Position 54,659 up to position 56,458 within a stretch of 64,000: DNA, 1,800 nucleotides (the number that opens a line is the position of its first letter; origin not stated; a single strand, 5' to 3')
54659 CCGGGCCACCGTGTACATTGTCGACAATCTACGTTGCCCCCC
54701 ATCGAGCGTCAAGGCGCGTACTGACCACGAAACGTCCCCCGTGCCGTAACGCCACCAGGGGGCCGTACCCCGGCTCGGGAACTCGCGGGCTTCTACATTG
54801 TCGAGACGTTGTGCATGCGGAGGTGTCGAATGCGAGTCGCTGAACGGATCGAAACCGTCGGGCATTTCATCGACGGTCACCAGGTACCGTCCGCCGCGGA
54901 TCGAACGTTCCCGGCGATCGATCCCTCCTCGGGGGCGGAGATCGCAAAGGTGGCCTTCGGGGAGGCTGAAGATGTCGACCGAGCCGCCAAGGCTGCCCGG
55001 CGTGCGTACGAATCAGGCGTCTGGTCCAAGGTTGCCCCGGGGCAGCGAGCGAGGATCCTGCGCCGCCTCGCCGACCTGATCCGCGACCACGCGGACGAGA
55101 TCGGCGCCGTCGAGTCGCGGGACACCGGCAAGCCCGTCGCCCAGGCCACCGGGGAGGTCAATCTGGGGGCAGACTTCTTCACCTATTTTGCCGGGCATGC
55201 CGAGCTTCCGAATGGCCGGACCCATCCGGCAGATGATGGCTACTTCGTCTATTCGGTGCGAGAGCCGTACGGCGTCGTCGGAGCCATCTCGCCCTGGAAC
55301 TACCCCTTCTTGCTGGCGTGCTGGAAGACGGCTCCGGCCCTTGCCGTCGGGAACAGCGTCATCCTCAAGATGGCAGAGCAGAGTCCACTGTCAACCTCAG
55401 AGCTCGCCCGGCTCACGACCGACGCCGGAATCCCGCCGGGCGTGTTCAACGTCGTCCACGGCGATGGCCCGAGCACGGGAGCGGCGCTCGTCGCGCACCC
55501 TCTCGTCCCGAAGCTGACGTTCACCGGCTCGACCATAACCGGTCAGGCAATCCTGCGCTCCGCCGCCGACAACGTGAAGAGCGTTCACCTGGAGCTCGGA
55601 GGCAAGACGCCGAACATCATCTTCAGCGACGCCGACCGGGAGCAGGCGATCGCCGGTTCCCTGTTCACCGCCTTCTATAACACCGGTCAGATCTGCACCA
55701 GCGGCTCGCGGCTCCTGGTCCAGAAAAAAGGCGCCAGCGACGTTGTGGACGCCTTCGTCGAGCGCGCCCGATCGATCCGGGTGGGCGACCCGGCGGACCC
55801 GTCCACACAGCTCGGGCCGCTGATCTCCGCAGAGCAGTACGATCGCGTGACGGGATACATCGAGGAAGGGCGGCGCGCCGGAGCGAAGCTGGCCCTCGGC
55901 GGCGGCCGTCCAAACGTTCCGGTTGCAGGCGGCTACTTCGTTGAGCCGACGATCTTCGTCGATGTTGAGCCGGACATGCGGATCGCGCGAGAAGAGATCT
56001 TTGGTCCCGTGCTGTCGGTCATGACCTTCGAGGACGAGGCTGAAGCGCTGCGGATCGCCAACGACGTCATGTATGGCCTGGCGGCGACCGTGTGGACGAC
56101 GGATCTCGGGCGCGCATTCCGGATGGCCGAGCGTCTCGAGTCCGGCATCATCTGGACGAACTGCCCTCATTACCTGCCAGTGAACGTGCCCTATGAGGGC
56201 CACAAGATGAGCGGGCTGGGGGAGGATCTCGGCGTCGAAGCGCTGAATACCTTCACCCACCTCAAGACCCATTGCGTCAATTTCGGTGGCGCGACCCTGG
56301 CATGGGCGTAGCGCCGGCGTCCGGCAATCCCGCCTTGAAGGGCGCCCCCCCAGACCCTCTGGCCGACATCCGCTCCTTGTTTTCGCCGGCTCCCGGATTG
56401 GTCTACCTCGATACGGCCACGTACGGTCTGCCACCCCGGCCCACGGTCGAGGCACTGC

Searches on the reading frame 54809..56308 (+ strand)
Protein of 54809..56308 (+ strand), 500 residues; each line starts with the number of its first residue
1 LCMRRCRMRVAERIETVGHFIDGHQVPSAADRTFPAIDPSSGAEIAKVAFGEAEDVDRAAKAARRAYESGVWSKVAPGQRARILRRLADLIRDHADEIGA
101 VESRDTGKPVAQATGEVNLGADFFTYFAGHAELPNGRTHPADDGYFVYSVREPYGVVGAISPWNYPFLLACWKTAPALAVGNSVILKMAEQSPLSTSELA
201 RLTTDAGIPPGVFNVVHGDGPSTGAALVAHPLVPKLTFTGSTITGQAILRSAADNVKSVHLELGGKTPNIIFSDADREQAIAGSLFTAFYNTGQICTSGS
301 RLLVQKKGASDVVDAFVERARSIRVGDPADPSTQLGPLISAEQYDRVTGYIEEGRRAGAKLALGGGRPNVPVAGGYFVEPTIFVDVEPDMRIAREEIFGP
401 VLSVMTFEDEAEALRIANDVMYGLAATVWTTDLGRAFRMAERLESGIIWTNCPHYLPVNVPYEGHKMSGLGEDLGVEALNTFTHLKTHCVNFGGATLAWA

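Call 8: search_protein_families(library=pfam, proteins=[window:54809-56308:+])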
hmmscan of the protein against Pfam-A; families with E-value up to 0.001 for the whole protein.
window:54809-56308:+ (500 aa): 1 family
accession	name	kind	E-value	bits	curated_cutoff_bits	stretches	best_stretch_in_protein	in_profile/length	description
PF00171.27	Aldedh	-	1.8e-170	567.9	23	1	29-487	5-460/461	Aldehyde dehydrogenase family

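Call 44: search_protein_families(library=ncbifam, proteins=[window:54830-56308:+], max_evalue=1e-10)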
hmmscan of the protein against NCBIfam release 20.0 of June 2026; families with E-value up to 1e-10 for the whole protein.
window:54830-56308:+ (493 aa): 41 families (the best 25 are shown)
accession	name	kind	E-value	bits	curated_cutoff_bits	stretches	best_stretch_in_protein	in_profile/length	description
TIGR02299.1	HpaE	equivalog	3.1e-165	550.5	638.35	1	10-486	1-479/488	5-carboxymethyl-2-hydroxymuconate semialdehyde dehydrogenase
TIGR01804.1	BADH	equivalog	3.4e-160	533.6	668.6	1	13-479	1-467/467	betaine-aldehyde dehydrogenase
NF009725.0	PRK13252.1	equivalog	3.8e-155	517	593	1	7-486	4-482/488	betaine-aldehyde dehydrogenase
NF045736.1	PaDhStyDRhodo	equivalog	3e-142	474.6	800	1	11-479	4-473/479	phenylacetaldehyde dehydrogenase StyD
NF010000.0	PRK13473.1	subfamily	3e-141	471.3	615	1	12-479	5-468/475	aminobutyraldehyde dehydrogenase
NF045735.1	PaDhStyDPseudo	equivalog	2.5e-138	461.7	850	1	13-484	6-482/483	phenylacetaldehyde dehydrogenase StyD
TIGR03216.1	OH_muco_semi_DH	equivalog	4e-135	451.1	693.25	1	12-484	3-480/481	2-hydroxymuconic semialdehyde dehydrogenase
NF007352.0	PRK09847.1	equivalog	9.6e-130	433.4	850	1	12-483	22-491/495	aldehyde dehydrogenase PuuC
NF050026.1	AcaldDHExaC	equivalog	8.5e-127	423.8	900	1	10-485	16-495/503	acetaldehyde dehydrogenase ExaC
TIGR01780.1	SSADH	subfamily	6.7e-116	387.8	646.35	1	30-479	2-448/448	succinate-semialdehyde dehydrogenase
NF052305.1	DioxValDhHalo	equivalog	1.3e-112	377.2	750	1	9-482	4-480/483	2,5-dioxovalerate dehydrogenase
NF042993.1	AlphKGSA_gudD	equivalog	1.7e-112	376.6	770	1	9-483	3-480/481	alpha-ketoglutaric semialdehyde dehydrogenase GucD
TIGR03374.1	ABALDH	equivalog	1.1e-110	370.7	909.3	1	14-479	6-467/472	aminobutyraldehyde dehydrogenase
NF006916.0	PRK09407.1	equivalog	3.3e-109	365.9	521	1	21-480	30-489/526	succinic semialdehyde dehydrogenase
TIGR04284.1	aldehy_Rv0768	hypoth_equivalog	3.5e-108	362.6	775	1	13-479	4-474/480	aldehyde dehydrogenase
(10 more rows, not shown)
